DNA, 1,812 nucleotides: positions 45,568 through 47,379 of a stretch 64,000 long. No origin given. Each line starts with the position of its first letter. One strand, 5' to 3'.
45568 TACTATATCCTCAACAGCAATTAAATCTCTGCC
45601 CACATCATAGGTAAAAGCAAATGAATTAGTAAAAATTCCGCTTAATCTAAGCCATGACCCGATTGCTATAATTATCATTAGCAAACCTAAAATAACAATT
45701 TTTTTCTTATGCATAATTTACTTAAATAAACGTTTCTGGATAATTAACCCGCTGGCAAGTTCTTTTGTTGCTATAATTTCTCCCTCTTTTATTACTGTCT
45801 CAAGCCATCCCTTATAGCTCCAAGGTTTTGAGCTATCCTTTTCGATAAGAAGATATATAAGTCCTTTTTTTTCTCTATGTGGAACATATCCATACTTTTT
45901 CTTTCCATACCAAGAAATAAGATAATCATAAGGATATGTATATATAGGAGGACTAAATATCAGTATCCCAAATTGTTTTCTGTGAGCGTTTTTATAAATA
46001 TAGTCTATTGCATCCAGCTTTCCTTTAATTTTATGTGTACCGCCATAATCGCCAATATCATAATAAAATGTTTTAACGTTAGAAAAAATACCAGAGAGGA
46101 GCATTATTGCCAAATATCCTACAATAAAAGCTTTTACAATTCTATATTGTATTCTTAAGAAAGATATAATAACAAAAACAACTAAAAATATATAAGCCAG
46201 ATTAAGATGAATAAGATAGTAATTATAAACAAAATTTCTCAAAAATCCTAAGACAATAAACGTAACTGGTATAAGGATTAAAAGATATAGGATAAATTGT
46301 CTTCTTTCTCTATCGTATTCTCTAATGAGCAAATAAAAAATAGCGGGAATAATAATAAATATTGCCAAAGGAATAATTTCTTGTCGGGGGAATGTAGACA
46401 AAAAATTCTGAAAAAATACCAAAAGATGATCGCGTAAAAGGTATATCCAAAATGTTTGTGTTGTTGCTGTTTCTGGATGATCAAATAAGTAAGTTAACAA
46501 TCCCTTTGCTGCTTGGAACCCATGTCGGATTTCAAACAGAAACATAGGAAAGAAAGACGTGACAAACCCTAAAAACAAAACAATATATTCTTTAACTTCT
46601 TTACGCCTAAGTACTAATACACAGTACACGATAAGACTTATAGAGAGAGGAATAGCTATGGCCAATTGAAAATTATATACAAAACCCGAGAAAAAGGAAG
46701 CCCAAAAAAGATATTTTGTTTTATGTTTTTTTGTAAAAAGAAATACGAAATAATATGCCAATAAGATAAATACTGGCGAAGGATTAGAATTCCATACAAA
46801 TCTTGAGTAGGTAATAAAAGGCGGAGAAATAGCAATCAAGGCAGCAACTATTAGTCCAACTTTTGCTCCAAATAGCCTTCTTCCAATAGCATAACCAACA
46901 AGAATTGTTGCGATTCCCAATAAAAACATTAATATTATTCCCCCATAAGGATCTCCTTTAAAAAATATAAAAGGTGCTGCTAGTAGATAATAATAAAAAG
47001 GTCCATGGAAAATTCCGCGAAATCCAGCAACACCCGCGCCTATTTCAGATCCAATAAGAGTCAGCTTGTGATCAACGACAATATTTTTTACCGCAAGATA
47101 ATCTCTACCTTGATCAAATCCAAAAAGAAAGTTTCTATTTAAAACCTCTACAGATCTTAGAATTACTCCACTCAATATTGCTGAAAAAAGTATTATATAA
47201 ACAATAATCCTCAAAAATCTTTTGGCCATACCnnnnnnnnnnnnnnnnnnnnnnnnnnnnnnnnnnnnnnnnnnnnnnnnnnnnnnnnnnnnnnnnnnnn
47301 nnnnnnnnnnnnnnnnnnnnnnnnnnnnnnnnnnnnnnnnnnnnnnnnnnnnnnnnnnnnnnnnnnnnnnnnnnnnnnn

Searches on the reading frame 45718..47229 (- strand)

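Call 44: search_protein_families(library=pfam, proteins=[window:45718-47229:-], max_evalue=0.00001)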
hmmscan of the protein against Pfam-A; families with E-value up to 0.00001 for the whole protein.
window:45718-47229:- (503 aa): 1 family
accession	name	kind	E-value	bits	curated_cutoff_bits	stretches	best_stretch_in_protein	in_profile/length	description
PF13231.12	PMT_2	-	3.6e-12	47.2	26.1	1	75-222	2-147/160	Dolichyl-phosphate-mannose-protein mannosyltransferase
